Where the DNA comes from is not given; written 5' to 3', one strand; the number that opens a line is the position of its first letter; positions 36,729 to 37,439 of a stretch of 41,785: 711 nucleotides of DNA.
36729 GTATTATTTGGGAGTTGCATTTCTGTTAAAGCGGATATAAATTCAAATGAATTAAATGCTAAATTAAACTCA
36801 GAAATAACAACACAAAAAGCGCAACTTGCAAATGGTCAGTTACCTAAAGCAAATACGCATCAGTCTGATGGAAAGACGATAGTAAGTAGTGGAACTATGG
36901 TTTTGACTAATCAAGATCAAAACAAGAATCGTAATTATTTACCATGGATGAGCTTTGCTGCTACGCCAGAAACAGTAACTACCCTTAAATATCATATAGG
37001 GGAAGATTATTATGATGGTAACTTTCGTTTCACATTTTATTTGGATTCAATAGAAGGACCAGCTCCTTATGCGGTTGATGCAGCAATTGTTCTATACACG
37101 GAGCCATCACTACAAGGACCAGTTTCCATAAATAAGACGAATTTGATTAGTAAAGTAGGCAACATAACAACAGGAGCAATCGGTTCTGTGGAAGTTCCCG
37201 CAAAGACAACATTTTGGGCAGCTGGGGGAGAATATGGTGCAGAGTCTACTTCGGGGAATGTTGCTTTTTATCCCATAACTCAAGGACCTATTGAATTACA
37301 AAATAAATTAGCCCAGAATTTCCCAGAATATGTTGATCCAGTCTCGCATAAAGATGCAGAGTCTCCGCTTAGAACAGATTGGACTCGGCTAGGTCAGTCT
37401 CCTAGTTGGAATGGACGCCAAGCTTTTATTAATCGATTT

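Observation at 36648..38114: Secreted HNH/EndoVII-type (xHH) nuclease toxin with cognate SUKH (SMI1/KNR4) immunity gene: a polymorphic-toxin or bacteriocin-like module on the plasmid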

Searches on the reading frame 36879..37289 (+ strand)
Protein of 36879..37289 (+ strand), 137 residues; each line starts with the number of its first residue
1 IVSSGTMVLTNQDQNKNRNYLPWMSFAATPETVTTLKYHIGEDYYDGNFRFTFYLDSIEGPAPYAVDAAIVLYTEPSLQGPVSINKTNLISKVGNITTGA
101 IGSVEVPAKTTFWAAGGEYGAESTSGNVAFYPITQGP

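Call 59: find_homologous_proteins(query=A4, max_evalue=0.001)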
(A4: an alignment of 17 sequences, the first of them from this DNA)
Query A4 (17 sequences) (137 aa, profile of the alignment): 2 proteins with E <= 0.001 among 1240 candidates.
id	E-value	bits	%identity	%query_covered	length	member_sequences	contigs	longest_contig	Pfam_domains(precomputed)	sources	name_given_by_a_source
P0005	1.6e-36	143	100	100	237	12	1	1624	-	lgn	-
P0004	4.6e-36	141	99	100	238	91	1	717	-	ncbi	ncbi:HNH endonuclease, partial [Ligilactobacillus salivarius]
